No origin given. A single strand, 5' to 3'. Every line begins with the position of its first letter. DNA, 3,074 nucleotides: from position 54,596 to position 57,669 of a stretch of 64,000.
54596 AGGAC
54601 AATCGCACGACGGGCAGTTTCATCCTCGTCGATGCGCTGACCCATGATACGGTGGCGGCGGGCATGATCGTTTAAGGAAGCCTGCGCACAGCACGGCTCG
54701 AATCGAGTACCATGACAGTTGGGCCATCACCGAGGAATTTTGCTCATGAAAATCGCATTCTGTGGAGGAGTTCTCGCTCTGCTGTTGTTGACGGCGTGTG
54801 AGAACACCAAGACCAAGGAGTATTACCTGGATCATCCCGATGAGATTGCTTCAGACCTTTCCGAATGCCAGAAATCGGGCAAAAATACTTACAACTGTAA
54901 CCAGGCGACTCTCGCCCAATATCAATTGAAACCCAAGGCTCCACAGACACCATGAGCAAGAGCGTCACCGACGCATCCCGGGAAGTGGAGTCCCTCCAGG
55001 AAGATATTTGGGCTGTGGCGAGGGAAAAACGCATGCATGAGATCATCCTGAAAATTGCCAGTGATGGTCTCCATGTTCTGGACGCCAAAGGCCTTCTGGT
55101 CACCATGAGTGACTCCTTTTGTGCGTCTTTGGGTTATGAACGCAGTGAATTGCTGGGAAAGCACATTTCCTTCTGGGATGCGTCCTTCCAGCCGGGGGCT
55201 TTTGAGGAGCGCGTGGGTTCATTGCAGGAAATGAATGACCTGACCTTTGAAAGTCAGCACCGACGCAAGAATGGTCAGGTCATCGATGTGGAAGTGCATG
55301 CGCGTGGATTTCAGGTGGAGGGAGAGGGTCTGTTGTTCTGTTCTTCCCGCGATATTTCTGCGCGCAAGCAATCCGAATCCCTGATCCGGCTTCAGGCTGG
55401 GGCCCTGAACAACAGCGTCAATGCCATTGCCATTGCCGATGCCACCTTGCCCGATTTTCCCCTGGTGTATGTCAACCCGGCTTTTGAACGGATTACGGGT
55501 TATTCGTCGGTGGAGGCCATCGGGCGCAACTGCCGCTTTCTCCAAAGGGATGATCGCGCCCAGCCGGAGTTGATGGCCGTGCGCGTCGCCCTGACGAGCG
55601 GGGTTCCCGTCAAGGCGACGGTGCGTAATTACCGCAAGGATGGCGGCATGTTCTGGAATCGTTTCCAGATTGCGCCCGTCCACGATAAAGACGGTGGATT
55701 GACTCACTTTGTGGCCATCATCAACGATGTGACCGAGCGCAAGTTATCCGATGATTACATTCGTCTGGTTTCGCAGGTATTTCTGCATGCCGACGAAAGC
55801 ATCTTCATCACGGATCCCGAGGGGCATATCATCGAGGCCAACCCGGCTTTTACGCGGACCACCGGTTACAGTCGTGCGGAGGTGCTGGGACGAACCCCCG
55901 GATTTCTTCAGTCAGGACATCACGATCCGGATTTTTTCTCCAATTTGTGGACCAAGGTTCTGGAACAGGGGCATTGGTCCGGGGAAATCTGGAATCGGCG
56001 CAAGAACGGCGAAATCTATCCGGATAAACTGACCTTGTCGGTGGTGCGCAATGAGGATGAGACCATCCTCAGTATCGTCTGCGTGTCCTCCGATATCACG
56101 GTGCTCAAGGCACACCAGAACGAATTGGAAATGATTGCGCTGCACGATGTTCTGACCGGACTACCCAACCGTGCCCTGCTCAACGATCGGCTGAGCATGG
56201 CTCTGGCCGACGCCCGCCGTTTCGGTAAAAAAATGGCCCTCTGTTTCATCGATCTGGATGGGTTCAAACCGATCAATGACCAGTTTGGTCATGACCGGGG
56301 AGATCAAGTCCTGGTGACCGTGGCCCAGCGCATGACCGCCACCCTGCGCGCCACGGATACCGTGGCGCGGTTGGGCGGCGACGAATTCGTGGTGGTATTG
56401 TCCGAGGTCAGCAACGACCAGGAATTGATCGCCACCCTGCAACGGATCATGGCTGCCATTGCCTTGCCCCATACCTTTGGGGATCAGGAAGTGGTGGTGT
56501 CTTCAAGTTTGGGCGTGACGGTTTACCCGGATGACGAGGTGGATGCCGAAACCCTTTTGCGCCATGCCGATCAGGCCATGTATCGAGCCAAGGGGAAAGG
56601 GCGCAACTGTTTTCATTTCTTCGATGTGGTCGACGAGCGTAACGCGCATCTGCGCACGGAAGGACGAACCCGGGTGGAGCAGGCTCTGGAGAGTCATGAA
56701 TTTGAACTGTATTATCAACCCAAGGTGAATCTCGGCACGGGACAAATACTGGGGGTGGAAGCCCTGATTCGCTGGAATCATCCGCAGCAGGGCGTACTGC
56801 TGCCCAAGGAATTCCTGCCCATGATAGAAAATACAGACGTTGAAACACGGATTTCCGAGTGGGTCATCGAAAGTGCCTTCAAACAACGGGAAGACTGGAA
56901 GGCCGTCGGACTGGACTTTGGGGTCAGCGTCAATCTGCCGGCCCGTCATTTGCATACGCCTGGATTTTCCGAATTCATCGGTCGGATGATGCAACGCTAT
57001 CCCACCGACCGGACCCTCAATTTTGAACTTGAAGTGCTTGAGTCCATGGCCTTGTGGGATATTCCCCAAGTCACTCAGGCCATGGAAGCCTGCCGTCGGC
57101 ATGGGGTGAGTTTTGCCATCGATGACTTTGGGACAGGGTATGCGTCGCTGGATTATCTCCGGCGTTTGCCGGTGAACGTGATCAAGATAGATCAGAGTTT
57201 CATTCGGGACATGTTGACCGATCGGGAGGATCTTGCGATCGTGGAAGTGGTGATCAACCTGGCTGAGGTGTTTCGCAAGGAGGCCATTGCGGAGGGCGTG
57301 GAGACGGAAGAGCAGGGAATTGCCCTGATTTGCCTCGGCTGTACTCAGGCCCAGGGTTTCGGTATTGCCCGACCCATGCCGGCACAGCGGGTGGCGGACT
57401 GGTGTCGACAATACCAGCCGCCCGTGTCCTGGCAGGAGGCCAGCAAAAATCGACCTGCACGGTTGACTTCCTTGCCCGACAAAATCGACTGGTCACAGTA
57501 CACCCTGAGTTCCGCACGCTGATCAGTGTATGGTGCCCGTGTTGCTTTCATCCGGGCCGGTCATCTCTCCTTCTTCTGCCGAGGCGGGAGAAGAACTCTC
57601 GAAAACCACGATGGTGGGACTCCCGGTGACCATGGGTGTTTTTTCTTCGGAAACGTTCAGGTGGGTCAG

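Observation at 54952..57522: Blue-light LOV c-di-GMP enzyme that naturally lacks the signalling glutamine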

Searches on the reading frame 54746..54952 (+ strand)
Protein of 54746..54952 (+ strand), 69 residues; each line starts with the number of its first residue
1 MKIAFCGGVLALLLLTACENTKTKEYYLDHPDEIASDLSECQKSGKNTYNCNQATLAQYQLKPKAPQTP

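Call 25: search_protein_families(library=ncbifam, proteins=[window:54746-54952:+], max_evalue=0.001)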
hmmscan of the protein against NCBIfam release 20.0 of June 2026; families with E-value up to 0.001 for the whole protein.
seq(69 aa): 1 family
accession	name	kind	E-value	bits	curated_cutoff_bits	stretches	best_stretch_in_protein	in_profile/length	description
NF033894.1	Eex_IncN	subfamily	7.2e-15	54.7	33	1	9-60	9-64/65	EexN family lipoprotein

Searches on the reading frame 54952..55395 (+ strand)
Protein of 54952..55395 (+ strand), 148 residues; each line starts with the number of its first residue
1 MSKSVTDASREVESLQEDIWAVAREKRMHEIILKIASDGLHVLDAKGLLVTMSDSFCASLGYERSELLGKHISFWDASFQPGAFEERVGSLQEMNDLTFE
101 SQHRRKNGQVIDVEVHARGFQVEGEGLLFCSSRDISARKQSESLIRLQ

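Call 21: search_solved_structures(query=window:54952-55395:+, show_alignments=2, max_evalue=0.01)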
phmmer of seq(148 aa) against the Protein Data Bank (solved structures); distinct sequences matched with E-value up to 0.01: 6.
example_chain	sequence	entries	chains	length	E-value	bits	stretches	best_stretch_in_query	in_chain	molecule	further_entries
3bwl_A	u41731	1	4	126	1.1e-14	57.9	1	30-135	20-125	Sensor protein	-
2pr5_A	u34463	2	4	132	0.00017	25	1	49-145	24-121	Blue-light photoreceptor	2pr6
3ewk_A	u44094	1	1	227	0.00039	23.8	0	42-144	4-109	Sensor protein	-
2mwg_A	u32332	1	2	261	0.00079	22.8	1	49-145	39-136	Blue-light photoreceptor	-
2r78_A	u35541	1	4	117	0.0031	20.9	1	29-117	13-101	Sensor protein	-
4gcz_A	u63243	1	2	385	0.0046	20.3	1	49-144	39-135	Blue-light photoreceptor, Sensor protein fixL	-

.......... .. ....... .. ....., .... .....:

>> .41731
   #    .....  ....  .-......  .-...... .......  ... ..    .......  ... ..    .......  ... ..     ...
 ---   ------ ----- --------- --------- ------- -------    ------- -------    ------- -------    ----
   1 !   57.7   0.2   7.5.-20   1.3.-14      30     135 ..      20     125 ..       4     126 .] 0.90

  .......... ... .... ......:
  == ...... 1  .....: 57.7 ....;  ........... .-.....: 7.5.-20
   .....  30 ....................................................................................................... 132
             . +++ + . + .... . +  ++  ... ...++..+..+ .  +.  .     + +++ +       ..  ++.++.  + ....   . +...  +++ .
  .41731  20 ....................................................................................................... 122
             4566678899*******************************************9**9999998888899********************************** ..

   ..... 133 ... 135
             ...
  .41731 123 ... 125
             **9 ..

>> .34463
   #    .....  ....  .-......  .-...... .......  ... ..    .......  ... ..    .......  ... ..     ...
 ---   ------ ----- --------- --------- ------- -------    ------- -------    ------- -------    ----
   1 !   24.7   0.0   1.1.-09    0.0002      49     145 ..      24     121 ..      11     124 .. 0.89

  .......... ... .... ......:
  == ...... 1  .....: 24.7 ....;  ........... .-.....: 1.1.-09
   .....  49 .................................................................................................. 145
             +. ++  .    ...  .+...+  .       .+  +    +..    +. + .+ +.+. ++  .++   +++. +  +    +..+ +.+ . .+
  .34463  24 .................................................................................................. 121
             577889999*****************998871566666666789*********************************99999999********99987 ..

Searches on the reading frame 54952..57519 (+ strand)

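Call 4: search_protein_families(library=pfam, proteins=[window:54952-57519:+], max_evalue=0.01)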
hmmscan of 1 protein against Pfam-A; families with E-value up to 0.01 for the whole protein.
window:54952-57519:+ (856 aa): 7 families
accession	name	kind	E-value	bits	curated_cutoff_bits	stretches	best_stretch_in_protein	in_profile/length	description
PF00563.25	EAL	-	1.1e-64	218.5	31.3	1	574-808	3-236/236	EAL domain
PF13426.13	PAS_9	-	1.5e-54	183.1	27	3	161-262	6-103/103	PAS domain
PF00990.26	GGDEF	-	4.2e-51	173.3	23.8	1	396-552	1-160/161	Diguanylate cyclase, GGDEF domain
PF00989.32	PAS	-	5e-29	101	22.6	3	279-382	9-113/113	PAS fold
PF08447.18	PAS_3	-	3.1e-26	91.9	25.6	3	172-256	2-88/89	PAS fold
PF08448.16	PAS_4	-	8.3e-26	90.8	23.1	3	154-264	3-109/110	PAS fold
PF13188.13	PAS_8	-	1.9e-17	62.9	21.8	2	274-322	4-49/65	PAS domain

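Call 5: search_protein_families(library=ncbifam, proteins=[window:54952-57519:+], max_evalue=0.01)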
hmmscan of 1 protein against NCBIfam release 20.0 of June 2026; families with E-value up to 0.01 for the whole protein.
window:54952-57519:+ (856 aa): 43 families (the best 25 are shown)
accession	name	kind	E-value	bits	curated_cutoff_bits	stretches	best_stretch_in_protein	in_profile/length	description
NF045675.1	PhdiestaseDibA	equivalog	8.1e-183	609.1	980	3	263-814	70-621/623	phosphodiesterase DibA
NF008467.0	PRK11359.1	equivalog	1e-109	367.8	857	3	389-823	369-797/800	oxygen-sensing cyclic-di-GMP phosphodiesterase DosP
NF053781.1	cdiGMPphdstlr2612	equivalog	1.1e-106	357.9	1600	1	368-816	812-1263/1268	Tlr1612 family c-di-GMP phosphodiesterase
NF007474.0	PRK10060.1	equivalog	3.5e-103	346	782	1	272-822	112-658/663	cyclic di-GMP phosphodiesterase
NF052458.1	PhdiestGepA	equivalog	9.6e-85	285.4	1200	1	382-812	411-835/840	phosphodiesterase GepA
NF008807.1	PRK11829.1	equivalog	5.3e-73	246.2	733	1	358-812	204-656/670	biofilm formation regulator HmsP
NF007298.0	PRK09776.1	equivalog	9.8e-73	245.6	1135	2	352-819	640-1107/1111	diguanylate cyclase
NF007423.1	PRK09966.1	equivalog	6.6e-53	180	325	1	385-547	228-390/390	diguanylate cyclase DgcN/YfiN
NF052652.1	YtvA_fam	equivalog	7.2e-53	179.6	250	2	150-267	4-121/243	YtvA family blue-light photoreceptor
TIGR00229.1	sensory_box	domain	9.3e-52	174.4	22.9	3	168-264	24-120/126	PAS domain S-box protein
NF052596.1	RR_EAL_PvrR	equivalog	1.7e-47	161.9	580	1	564-819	136-390/398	response regulator cyclic di-GMP phosphodiesterase PvrR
NF052306.1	BluLightHisKinLov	equivalog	4.2e-47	160.6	450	2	147-265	23-141/334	blue-light-activated histidine kinase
TIGR00254.1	GGDEF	domain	3.7e-46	156.9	37.4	1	392-554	1-164/168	diguanylate cyclase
NF010077.0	PRK13559.1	subfamily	3.9e-45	154.3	361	2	146-263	43-160/364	hypothetical protein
NF038266.1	diguan_SiaD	equivalog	1.8e-44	152.1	290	1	385-553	83-251/252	biofilm regulation diguanylate cyclase SiaD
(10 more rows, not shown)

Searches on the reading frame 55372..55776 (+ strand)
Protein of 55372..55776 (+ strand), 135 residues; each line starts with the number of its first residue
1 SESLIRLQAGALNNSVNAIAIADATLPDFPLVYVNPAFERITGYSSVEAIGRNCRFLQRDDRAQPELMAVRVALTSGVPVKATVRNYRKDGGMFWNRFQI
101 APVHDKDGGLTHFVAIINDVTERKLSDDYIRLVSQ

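Call 6: search_solved_structures(query=window:55372-55776:+, show_alignments=5, max_evalue=0.00001)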
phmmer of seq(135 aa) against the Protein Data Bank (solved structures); distinct sequences matched with E-value up to 0.00001: 152 (the best 60 are shown).
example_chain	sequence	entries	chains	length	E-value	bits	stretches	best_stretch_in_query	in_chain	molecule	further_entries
6hmj_A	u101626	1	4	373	3.8e-33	117.3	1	12-130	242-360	Putative PAS/PAC sensor protein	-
9vf7_A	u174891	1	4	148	4.8e-31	110.5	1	16-123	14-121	histidine kinase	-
9vf8_A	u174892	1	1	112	8.2e-31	109.8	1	18-122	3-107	histidine kinase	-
7yx0_A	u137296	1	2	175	3.6e-29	104.5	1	10-123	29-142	Putative regulatory protein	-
7r5n_A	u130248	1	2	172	4.3e-29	104.2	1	11-123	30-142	Sensory box protein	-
8c05_A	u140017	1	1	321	1.2e-28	102.8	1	13-124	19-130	Sensor domain-containing diguanylate cyclase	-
7a6p_A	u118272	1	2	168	1.8e-28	102.2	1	13-131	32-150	Putative Sensory box protein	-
8a3u_A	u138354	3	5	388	1.1e-27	99.7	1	13-126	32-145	Putative Sensory box protein,Sensor protein FixL | Putative Sensory box protein,Putative Sensory box protein,Sensor protein FixL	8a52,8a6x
8a7f_A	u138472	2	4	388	4e-27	97.9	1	13-126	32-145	Putative Sensory box protein,Sensor protein FixL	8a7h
5luv_A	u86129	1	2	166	1.3e-26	96.2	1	12-123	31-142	Putative PAS/PAC sensor protein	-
3t50_A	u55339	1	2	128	7.1e-26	93.8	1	20-121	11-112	Blue-light-activated histidine kinase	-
6ph3_A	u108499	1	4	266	9.6e-26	93.4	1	18-121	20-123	Blue-light-activated histidine kinase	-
6pps_A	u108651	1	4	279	1.1e-25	93.2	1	18-121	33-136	Blue-light-activated histidine kinase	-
6ph4_A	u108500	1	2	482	1.2e-25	93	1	18-121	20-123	Blue-light-activated histidine kinase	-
2pr5_A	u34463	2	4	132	2.5e-25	92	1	18-125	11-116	Blue-light photoreceptor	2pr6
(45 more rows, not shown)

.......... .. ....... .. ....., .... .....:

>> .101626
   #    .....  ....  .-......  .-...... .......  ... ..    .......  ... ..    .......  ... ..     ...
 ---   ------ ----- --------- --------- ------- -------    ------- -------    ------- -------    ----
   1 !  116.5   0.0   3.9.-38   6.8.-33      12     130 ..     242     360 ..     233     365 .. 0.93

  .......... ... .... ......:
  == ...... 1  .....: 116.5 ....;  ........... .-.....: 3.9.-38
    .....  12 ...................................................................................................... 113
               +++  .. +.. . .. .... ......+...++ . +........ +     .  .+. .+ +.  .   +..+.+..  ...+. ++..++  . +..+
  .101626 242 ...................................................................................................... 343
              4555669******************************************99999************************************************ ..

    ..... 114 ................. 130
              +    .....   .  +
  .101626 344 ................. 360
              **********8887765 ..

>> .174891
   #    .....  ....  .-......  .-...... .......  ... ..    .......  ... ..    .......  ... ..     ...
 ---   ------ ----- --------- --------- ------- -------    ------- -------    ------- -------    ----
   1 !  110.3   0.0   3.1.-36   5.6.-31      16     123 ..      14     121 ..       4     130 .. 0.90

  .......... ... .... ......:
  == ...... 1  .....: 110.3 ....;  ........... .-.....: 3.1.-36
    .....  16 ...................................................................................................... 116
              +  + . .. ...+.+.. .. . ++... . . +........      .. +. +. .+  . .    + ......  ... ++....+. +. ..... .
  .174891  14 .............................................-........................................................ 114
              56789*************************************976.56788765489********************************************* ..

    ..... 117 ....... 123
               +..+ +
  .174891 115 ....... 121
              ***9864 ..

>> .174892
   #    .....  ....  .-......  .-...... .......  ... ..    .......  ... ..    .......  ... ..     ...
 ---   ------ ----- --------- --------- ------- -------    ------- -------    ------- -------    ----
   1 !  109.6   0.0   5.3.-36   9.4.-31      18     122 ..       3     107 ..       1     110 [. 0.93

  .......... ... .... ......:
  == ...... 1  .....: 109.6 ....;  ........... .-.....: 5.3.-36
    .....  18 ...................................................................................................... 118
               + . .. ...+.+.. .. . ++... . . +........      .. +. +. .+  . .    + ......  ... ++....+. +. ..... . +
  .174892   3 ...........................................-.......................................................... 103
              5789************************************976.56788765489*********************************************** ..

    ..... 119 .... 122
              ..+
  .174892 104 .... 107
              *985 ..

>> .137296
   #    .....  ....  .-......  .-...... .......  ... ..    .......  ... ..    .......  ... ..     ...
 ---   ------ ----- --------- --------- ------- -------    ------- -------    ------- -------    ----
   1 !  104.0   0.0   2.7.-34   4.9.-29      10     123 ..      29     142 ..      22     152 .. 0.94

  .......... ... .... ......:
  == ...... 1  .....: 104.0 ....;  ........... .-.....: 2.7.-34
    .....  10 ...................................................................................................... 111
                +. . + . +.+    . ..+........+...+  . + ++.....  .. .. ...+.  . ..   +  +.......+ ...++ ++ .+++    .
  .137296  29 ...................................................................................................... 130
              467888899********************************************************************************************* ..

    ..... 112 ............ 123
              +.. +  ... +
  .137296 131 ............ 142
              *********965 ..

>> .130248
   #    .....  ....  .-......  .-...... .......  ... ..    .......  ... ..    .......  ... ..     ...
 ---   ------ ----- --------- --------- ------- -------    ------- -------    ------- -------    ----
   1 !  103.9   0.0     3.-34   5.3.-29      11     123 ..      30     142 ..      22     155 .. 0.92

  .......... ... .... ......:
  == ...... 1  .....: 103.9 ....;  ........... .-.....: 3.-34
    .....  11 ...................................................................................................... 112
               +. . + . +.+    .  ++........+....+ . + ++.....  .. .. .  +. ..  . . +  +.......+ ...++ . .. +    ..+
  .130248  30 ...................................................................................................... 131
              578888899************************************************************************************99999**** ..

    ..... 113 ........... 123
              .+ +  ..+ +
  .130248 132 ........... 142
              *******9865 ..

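Call 26: search_protein_representatives(protein=window:55384-55767:+)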
Query: 128 residues. Proteins with E-value up to 0.001 (for the whole library): 163083; up to 1e-10: 54292; up to 1e-30: 2748. The best 150 are listed.
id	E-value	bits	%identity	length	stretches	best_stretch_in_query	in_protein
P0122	1.3e-178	600.0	36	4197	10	11-119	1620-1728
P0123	1.2e-144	490.3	35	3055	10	14-110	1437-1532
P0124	2.2e-106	366.7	39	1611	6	5-120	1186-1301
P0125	3.1e-106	366.3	31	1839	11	7-120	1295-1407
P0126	5.3e-100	346.1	35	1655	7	11-123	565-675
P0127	1.5e-90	315.6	37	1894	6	2-127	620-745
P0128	4.2e-90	314.2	32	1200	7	1-120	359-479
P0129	5.0e-86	301.0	31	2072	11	22-123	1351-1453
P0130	1.8e-80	283.1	28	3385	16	8-127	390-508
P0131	1.9e-80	283.0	26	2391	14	17-127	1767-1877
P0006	4.8e-80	281.7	63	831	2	1-128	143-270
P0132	4.3e-78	275.4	34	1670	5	14-113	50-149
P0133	3.6e-76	269.2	27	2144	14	26-122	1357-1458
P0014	2.1e-75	266.7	50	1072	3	1-128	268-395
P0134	2.6e-75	266.4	30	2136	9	1-123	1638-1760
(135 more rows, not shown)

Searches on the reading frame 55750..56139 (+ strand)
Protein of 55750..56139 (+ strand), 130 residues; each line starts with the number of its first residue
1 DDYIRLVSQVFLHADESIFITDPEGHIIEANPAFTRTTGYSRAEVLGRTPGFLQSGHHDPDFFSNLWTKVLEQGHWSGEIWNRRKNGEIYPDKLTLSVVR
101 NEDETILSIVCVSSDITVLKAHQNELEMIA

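Call 20: search_solved_structures(query=window:55750-56139:+, show_alignments=4, max_evalue=0.001)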
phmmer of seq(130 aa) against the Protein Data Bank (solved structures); distinct sequences matched with E-value up to 0.001: 129 (the best 60 are shown).
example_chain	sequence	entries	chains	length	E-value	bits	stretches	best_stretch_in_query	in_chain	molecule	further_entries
3ewk_A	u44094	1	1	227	1e-23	86.8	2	18-125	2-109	Sensor protein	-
2gj3_A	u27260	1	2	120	1e-14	57.6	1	8-106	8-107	Nitrogen fixation regulatory protein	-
9qq6_A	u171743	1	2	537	7.7e-14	54.8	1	8-107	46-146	histidine kinase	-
2pr5_A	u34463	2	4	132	3.4e-11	46.3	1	13-127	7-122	Blue-light photoreceptor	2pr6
7r5n_A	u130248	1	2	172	4.4e-11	45.9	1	11-127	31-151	Sensory box protein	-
6y7u_A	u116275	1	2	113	4.9e-11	45.8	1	24-122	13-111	Multi-sensor hybrid histidine kinase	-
2mwg_A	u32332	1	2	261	6.9e-11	45.3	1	6-127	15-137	Blue-light photoreceptor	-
7yx0_A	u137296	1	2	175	9.9e-11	44.8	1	9-123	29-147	Putative regulatory protein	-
6y7r_A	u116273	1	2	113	1.3e-10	44.4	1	18-122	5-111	Multi-sensor hybrid histidine kinase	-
6ph2_A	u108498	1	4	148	4.1e-10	42.8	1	23-127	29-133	Blue-light-activated histidine kinase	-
6ywg_A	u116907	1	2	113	4.7e-10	42.6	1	24-122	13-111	Multi-sensor hybrid histidine kinase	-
6hmj_A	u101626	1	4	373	4.9e-10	42.5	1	20-129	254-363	Putative PAS/PAC sensor protein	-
7oo9_A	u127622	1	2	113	6.1e-10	42.2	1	22-122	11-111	Hybrid sensor histidine kinase/response regulator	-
6ywh_A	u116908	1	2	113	6.5e-10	42.1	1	24-122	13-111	Multi-sensor hybrid histidine kinase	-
6rhf_A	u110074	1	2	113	6.5e-10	42.1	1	24-122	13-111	Multi-sensor hybrid histidine kinase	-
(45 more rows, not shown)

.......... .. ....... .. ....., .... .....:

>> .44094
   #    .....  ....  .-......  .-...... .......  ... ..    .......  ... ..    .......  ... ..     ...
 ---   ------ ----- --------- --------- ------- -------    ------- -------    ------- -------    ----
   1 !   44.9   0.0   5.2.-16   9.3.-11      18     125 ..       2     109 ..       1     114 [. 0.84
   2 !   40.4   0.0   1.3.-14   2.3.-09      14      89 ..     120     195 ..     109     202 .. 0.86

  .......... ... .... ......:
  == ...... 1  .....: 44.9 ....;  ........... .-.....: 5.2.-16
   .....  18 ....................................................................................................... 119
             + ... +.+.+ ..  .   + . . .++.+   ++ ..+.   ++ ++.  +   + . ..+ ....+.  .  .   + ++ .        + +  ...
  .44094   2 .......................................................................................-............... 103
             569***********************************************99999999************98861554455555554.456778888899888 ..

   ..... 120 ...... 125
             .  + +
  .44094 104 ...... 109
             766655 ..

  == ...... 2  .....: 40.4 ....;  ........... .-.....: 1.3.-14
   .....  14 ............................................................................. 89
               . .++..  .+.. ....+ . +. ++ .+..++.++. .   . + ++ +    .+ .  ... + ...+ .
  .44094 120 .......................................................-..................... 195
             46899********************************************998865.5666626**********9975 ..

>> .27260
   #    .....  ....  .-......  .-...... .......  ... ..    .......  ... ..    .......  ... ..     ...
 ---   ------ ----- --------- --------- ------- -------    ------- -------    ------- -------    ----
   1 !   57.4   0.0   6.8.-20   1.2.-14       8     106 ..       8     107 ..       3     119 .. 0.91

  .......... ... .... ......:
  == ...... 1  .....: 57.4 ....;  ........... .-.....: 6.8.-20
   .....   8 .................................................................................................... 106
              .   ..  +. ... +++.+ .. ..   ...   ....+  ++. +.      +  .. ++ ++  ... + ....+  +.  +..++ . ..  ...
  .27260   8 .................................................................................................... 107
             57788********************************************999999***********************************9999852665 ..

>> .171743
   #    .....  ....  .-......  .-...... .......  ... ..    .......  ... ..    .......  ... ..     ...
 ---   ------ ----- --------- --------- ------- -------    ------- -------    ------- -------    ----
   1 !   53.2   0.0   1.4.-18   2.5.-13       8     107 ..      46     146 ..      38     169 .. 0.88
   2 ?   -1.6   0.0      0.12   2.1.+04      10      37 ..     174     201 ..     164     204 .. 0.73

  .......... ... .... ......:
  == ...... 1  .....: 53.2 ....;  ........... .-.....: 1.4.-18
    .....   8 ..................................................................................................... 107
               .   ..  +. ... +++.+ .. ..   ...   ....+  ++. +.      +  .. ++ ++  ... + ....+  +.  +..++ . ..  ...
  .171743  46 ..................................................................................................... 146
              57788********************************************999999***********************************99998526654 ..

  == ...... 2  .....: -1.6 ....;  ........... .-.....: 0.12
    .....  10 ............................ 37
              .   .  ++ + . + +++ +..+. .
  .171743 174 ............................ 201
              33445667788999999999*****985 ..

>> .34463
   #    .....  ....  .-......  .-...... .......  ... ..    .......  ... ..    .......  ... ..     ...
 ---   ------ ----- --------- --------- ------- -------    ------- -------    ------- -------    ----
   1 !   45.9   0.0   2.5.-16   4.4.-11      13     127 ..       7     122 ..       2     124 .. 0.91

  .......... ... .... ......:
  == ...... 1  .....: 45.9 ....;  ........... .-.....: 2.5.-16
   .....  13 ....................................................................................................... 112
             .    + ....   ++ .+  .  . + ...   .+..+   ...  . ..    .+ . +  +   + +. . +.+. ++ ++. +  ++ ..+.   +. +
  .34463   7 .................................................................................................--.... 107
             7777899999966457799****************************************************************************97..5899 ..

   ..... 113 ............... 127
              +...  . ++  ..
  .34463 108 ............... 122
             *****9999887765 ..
